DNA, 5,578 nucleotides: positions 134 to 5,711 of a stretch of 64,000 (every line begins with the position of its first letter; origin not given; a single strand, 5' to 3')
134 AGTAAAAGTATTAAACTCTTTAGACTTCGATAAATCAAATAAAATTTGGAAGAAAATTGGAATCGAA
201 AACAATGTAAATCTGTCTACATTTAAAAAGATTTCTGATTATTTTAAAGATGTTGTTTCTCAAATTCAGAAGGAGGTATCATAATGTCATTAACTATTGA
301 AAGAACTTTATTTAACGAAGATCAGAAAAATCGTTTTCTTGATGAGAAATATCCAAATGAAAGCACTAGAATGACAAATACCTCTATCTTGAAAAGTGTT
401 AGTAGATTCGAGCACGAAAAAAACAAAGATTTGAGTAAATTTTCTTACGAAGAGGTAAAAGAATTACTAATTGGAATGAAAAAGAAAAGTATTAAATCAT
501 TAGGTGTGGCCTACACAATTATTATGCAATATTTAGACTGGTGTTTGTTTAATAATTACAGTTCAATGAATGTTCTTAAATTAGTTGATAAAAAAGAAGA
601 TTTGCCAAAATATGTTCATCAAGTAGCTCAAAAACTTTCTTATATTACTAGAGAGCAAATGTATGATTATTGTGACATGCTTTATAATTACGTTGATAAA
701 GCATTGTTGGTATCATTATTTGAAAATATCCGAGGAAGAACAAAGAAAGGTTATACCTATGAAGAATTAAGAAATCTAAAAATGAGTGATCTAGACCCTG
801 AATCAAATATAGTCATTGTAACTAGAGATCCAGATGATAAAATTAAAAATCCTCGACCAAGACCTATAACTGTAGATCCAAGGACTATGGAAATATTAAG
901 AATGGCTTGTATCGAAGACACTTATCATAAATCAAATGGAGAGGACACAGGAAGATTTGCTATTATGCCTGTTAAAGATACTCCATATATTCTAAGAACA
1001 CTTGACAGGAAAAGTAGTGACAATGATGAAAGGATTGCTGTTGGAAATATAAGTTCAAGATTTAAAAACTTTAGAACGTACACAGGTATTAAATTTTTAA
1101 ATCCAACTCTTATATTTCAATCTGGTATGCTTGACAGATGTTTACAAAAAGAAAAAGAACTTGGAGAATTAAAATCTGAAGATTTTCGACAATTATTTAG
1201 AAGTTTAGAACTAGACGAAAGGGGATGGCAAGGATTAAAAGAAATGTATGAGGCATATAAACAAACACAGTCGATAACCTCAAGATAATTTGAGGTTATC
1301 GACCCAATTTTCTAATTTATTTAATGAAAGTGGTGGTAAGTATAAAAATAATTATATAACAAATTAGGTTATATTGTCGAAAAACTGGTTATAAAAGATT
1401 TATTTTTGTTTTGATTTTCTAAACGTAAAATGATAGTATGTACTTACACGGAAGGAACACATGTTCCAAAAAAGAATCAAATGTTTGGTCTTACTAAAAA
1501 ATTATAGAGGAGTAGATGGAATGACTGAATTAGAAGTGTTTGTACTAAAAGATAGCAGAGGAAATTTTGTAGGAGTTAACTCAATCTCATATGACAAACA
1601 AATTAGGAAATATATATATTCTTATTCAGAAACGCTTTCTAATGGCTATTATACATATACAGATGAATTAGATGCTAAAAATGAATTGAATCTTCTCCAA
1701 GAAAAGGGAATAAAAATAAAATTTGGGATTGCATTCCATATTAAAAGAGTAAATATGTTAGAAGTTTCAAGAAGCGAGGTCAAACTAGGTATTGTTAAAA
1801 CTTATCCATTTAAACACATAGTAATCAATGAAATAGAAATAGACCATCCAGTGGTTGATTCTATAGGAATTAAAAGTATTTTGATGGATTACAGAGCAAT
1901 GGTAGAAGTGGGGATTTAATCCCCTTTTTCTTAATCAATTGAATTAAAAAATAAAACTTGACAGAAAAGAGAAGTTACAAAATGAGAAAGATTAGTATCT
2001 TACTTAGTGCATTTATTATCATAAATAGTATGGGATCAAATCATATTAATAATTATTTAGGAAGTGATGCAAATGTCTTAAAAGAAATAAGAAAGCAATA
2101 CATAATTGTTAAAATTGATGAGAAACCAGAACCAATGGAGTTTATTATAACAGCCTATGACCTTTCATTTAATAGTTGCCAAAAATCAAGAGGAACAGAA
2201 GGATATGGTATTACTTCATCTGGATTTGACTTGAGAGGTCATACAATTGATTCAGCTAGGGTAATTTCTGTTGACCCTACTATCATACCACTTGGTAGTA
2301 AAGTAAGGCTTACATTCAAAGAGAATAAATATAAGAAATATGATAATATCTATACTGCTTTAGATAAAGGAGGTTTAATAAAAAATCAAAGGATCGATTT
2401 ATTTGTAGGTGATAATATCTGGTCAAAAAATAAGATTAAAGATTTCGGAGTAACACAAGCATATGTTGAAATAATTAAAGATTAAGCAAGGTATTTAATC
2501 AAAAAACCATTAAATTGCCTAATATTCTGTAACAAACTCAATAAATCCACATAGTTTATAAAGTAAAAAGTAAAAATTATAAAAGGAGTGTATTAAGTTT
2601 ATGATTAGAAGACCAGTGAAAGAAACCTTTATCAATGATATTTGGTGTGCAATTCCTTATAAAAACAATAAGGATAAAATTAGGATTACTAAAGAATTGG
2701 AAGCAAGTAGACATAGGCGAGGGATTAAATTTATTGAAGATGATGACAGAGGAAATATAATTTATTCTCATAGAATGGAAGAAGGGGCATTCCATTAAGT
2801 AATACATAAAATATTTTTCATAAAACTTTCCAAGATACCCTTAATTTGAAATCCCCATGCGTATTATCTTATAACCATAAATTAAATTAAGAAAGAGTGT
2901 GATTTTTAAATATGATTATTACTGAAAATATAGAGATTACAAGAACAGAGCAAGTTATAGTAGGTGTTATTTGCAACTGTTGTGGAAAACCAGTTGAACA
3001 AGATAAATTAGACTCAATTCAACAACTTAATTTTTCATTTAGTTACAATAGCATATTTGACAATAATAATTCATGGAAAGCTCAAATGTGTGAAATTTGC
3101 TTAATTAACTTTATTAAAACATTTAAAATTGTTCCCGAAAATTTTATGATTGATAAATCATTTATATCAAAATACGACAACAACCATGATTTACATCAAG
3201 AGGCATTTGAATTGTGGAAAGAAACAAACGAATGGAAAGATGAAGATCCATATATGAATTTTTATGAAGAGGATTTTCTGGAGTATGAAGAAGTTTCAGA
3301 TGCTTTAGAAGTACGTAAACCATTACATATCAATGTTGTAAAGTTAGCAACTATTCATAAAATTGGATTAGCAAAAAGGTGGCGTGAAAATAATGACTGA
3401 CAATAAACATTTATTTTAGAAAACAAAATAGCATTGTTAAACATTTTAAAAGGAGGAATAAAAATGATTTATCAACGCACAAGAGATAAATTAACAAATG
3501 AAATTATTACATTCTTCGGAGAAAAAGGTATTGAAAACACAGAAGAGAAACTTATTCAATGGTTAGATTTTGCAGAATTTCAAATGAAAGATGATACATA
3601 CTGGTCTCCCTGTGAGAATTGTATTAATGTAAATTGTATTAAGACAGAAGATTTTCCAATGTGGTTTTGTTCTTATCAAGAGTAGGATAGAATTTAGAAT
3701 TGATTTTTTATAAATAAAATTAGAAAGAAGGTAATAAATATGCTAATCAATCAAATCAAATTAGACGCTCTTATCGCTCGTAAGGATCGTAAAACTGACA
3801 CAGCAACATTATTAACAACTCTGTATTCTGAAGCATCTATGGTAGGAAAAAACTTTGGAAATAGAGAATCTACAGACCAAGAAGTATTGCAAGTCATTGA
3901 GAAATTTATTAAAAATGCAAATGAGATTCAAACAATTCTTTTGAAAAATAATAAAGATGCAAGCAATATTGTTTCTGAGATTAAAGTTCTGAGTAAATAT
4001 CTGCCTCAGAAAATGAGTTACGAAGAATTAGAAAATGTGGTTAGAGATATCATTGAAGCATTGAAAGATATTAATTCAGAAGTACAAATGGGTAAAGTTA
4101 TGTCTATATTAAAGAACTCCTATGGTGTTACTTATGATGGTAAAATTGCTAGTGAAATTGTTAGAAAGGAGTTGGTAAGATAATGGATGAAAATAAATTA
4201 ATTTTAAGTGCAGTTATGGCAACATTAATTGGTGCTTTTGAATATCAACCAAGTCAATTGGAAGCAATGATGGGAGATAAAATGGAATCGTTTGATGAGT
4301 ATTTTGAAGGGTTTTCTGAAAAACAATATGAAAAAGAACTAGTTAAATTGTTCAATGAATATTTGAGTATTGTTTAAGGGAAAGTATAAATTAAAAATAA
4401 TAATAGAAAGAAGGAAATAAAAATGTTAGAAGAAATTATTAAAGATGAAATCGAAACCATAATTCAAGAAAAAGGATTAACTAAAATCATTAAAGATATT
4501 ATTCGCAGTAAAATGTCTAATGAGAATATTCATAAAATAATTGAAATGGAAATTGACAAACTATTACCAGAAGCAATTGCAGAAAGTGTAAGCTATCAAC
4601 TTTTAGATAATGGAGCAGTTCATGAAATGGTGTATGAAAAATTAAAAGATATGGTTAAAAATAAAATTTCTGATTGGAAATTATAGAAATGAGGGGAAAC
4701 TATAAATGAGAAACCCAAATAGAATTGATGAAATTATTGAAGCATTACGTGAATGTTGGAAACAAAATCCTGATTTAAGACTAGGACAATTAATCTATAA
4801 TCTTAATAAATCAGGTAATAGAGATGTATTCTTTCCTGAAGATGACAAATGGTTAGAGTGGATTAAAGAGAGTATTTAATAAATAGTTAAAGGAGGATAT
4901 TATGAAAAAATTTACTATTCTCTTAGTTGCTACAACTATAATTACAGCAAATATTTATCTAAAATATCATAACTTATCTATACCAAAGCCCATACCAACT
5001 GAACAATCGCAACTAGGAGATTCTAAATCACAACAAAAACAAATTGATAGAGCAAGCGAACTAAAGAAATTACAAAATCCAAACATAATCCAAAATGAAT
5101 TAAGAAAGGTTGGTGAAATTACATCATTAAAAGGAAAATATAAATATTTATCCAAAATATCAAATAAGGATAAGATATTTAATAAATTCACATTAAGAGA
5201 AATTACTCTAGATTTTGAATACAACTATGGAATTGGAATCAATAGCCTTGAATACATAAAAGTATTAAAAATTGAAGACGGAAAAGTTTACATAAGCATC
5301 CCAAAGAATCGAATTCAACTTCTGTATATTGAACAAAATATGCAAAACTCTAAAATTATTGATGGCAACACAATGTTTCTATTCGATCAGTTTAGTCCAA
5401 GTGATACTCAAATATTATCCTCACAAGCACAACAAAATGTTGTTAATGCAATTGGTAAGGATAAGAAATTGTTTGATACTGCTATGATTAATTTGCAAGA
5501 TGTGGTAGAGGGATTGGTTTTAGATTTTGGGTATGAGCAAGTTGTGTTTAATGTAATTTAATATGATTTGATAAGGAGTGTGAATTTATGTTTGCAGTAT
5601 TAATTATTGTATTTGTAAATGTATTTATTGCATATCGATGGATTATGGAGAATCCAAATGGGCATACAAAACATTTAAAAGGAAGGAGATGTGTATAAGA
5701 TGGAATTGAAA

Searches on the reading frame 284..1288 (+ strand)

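Call 24: search_protein_families(library=phrogs, proteins=[window:284-1288:+], max_evalue=0.001)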
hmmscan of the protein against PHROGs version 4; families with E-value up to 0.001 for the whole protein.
window:284-1288:+ (334 aa): 3 families
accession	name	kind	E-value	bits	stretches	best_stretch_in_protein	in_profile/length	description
phrog_5830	-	integration and excision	9.7e-56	190.3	1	8-319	2-303/318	integrase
phrog_10004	-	unknown function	1.7e-08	35.1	1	21-328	13-304/308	-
phrog_1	-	integration and excision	2.5e-06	28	0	160-220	304-358/611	integrase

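Call 85: search_protein_families(library=pfam, proteins=[window:284-1288:+], max_evalue=0.0001)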
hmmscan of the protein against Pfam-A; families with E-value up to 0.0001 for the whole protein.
window:284-1288:+ (334 aa): 2 families
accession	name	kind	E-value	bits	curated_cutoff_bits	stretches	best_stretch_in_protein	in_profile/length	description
PF22822.1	MrpR_N_CB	-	4.4e-18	66.2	27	1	9-88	1-78/79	MrpR, N-terminal core-binding domain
PF22823.1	MrpR_C_cat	-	3.9e-06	27.1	27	1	120-298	1-170/213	MrpR, C-terminal catalytic domain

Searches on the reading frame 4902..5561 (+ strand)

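Call 24: search_protein_families(library=phrogs, proteins=[window:4902-5561:+], max_evalue=0.001)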
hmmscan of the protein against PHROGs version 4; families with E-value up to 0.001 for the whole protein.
window:4902-5561:+ (219 aa): 0 families

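Call 62: search_protein_families(library=pfam, proteins=[window:4902-5561:+], max_evalue=0.01)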
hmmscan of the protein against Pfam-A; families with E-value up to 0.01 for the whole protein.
window:4902-5561:+ (219 aa): 1 family
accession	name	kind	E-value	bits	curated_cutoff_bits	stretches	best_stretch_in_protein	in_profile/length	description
PF14014.11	DUF4230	-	4.7e-11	43.4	27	1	66-214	2-146/148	Protein of unknown function (DUF4230)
